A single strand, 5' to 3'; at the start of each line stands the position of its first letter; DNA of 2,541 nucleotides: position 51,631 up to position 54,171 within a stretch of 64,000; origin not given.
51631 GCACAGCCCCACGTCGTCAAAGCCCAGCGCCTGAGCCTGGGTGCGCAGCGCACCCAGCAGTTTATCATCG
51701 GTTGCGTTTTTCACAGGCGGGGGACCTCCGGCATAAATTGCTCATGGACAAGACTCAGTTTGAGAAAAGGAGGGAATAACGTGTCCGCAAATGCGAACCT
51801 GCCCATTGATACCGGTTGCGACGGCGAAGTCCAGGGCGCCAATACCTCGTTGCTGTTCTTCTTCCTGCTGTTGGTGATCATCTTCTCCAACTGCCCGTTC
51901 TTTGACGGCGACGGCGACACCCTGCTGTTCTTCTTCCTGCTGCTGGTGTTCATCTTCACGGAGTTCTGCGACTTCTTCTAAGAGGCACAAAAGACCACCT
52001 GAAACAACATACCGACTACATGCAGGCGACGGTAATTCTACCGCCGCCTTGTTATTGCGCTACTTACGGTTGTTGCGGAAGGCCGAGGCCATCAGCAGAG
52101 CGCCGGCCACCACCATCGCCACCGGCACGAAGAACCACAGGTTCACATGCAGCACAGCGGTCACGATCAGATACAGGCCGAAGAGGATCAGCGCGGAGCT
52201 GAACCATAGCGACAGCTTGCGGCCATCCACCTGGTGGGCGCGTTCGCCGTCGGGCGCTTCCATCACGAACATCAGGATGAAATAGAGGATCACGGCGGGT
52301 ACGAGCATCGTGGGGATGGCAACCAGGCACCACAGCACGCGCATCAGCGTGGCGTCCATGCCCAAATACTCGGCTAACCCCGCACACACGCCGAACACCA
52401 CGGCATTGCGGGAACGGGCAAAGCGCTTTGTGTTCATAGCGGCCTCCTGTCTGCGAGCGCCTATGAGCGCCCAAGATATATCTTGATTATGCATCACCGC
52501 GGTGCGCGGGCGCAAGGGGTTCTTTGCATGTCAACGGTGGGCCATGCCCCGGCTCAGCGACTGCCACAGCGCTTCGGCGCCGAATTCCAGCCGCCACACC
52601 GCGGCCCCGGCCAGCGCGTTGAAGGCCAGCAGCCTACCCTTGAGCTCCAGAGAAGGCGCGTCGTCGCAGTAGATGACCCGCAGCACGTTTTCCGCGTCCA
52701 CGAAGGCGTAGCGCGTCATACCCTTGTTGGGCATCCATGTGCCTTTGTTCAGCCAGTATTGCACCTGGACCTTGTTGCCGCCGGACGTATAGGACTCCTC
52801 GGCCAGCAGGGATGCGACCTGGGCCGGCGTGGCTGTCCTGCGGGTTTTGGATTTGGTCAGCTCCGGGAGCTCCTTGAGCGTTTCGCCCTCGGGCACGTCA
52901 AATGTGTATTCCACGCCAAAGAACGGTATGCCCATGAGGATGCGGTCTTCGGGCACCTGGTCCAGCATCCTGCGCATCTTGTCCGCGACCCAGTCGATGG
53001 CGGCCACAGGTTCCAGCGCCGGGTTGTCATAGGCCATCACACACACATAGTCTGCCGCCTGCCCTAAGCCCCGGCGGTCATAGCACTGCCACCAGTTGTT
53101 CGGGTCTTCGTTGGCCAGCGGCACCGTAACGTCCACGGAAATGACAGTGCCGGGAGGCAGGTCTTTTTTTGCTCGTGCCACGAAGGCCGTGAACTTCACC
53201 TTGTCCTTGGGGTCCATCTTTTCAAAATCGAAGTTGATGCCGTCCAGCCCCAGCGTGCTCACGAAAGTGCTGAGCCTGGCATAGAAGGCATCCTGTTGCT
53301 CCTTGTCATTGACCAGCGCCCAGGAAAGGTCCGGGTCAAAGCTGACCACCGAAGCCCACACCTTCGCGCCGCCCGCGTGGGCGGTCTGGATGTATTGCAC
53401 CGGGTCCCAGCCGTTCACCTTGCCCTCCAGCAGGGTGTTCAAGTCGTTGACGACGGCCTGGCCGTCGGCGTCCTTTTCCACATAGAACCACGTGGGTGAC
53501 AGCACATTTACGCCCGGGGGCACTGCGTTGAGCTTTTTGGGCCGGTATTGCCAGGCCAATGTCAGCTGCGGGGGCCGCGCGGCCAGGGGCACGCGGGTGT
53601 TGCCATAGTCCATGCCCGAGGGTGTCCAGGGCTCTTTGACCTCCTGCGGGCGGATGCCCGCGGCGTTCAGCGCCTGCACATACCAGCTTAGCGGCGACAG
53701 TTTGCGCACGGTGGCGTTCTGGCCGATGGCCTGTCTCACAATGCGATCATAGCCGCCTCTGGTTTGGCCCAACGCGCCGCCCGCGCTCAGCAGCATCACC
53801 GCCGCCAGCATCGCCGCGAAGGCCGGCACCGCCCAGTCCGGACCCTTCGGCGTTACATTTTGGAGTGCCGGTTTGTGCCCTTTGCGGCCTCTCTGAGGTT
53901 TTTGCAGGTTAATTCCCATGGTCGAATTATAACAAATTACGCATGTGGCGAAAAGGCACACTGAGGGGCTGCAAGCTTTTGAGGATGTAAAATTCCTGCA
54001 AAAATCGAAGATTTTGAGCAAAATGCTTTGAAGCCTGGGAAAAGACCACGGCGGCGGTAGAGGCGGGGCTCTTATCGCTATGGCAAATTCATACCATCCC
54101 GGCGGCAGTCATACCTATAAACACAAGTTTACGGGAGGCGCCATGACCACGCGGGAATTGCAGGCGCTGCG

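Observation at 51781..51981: Unannotated 66-codon ORF encoding a tandemly duplicated Phe/Leu-only double-TM, Cys/Asp-flanked peptide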

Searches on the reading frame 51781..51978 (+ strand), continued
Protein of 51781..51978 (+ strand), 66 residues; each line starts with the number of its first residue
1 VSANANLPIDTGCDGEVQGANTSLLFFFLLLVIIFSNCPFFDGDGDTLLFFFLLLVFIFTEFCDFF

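Call 63: find_encoding_contigs(protein=P0084, flank=5000, max_places=1)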
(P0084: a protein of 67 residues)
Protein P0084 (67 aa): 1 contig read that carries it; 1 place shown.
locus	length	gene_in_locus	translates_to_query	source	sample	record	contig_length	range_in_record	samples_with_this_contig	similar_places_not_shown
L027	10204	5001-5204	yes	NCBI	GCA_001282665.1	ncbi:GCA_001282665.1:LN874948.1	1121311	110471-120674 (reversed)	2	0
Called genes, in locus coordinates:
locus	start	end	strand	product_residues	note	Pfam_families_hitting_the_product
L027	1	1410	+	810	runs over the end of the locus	PF13476:AAA_23, PF13514:AAA_27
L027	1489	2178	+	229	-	PF00149:Metallophos, PF12850:Metallophos_2 (faint)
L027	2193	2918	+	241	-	PF01182:Glucosamine_iso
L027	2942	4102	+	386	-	PF01979:Amidohydro_1, PF07969:Amidohydro_3 (weak)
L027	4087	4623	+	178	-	PF01928:CYTH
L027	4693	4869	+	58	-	-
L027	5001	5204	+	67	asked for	-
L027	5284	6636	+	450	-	PF03734:YkuD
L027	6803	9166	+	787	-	PF01326:PPDK_N, PF00391:PEP-utilizers, PF02896:PEP-utilizers_C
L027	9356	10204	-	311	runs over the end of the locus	PF13384:HTH_23 (faint), PF08281:Sigma70_r4_2 (weak), PF12802:MarR_2 (faint), PF13412:HTH_24, PF04198:Sugar-bind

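Call 64: find_encoding_contigs(protein=P0023, flank=5000, max_places=1)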
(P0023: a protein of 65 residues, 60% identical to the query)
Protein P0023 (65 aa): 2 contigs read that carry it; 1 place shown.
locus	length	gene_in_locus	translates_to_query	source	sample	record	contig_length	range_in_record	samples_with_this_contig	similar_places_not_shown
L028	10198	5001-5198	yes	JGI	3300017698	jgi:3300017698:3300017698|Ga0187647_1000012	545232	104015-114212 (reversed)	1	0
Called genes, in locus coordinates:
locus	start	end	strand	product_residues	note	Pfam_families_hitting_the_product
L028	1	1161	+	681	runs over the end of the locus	PF05448:AXE1 (weak), PF02129:Peptidase_S15 (weak), PF20434:BD-FAE (faint), PF01738:DLH (weak), PF00326:Peptidase_S9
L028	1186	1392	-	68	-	-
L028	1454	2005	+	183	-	PF01928:CYTH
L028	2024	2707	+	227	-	PF00899:ThiF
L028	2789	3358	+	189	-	-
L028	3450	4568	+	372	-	PF02073:Peptidase_M29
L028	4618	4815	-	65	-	PF04070:DUF378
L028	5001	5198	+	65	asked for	-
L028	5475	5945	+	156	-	-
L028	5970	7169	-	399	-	PF01594:AI-2E_transport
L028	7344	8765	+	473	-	PF03734:YkuD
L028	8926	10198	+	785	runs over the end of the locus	PF01326:PPDK_N, PF00391:PEP-utilizers, PF02896:PEP-utilizers_C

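Call 65: find_encoding_contigs(protein=P0021, flank=5000, max_places=1)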
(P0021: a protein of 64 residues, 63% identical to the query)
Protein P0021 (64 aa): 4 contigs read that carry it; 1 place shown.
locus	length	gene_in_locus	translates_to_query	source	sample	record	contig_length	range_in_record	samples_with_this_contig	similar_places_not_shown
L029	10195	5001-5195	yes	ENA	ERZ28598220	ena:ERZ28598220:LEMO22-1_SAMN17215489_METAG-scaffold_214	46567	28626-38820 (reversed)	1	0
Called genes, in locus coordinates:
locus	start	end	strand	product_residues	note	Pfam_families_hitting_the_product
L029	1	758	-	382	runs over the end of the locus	-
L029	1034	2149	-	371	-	-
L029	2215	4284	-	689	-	PF03190:Thioredox_DsbH, PF13899:Thioredoxin_7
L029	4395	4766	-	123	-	PF08818:DUF1801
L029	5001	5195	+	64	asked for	-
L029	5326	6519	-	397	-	PF22842:Pel9A-like_beta_helix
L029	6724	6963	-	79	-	-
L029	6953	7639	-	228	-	PF02557:VanY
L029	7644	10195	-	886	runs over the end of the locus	PF02687:FtsX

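Call 75: search_protein_representatives(alignment_id=A1)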
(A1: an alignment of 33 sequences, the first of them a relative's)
Query: 33 sequences, 68 profile positions. Proteins with E-value up to 0.001 (for the whole library): 325; up to 1e-10: 125; up to 1e-30: 0. The best 150 are listed.
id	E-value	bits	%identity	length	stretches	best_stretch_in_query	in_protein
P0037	5.5e-22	92.8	-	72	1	1-63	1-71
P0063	9.0e-22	92.1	-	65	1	1-62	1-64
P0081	9.4e-22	92.1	-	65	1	1-63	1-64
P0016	1.4e-21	91.5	-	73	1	1-63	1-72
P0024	1.7e-21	91.3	-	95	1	1-63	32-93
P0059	1.9e-21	91.1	-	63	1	1-62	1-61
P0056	4.1e-21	90.0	-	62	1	1-62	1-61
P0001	7.2e-21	89.2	-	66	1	1-63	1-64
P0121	7.9e-21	89.1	-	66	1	1-62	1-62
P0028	2.1e-20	87.7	-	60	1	1-60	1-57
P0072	3.9e-20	86.9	-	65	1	1-63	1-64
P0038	1.4e-19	85.1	-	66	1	1-62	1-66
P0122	1.8e-19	84.7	-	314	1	16-60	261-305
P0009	2.1e-19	84.5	-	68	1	1-61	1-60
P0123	2.3e-19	84.4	-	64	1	1-62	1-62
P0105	2.9e-18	80.9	-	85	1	9-64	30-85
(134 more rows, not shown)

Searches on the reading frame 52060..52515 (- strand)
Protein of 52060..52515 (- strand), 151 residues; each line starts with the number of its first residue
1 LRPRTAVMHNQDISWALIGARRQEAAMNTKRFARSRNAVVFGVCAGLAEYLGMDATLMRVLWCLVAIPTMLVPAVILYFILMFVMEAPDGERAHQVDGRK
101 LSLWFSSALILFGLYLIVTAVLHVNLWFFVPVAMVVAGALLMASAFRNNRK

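Call 4: search_protein_families(library=pfam, proteins=[window:52060-52515:-], max_evalue=1)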
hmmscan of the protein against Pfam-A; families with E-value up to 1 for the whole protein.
window:52060-52515:- (151 aa): 4 families
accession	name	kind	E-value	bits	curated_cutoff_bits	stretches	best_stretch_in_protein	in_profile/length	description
PF04024.17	PspC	-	1.5e-15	57.2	25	1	30-86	1-56/58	PspC domain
PF12650.12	DUF3784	-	0.11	13.2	28.1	1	91-145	32-88/94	Domain of unknown function (DUF3784)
PF04247.17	SirB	-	0.21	12.1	30.9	1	70-150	10-92/120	Invasion gene expression up-regulator, SirB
PF18917.5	LiaI-LiaF-like_TM1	-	0.75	10.4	27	0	104-141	2-41/42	LiaI-LiaF-like transmembrane region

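Call 5: search_protein_families(library=ncbifam, proteins=[window:52060-52515:-], max_evalue=1)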
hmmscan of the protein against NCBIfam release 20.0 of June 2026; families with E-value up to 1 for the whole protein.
window:52060-52515:- (151 aa): 4 families
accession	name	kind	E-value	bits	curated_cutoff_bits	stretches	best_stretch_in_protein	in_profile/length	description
TIGR02978.1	phageshock_pspC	equivalog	1.5e-12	47.5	104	1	30-95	2-68/121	envelope stress response membrane protein PspC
NF007973.0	PRK10697.1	equivalog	9.9e-10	38.4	136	1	28-92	7-72/119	envelope stress response membrane protein PspC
NF058583.1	LAXTG_small_WW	exception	0.16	11.7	65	1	124-150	25-51/54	LAXTG motif-containing small protein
NF004836.1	PRK06186.1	equivalog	0.16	11.1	260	1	15-47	59-93/228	CTP synthase C-terminal region-related (seleno)protein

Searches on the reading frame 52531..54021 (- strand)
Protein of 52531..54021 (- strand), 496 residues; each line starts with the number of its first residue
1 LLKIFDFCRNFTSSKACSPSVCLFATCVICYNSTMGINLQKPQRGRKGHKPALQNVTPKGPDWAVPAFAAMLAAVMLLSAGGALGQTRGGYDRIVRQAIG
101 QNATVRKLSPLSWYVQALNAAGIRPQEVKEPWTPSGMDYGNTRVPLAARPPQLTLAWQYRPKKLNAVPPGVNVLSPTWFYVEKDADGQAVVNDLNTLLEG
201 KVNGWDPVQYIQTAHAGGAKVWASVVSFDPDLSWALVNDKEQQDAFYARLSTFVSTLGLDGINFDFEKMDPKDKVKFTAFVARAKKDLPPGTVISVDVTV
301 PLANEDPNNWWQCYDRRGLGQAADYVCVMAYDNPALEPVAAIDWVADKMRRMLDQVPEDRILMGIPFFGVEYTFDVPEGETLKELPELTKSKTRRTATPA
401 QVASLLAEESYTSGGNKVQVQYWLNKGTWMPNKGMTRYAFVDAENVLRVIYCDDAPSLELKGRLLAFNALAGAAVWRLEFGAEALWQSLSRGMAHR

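Call 4: search_protein_families(library=pfam, proteins=[window:52531-54021:-], max_evalue=1)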
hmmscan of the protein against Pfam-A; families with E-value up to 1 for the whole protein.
window:52531-54021:- (496 aa): 2 families
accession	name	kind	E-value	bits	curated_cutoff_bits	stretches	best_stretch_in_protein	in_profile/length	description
PF00704.34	Glyco_hydro_18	-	4.2e-18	66.5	29.6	1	203-479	49-315/317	Glycosyl hydrolases family 18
PF23916.1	TIM-barrel_EndoS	-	0.24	11.5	27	1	209-290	50-134/238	Endo-beta-N-acetylglucosaminidase EndoS TIM-barrel domain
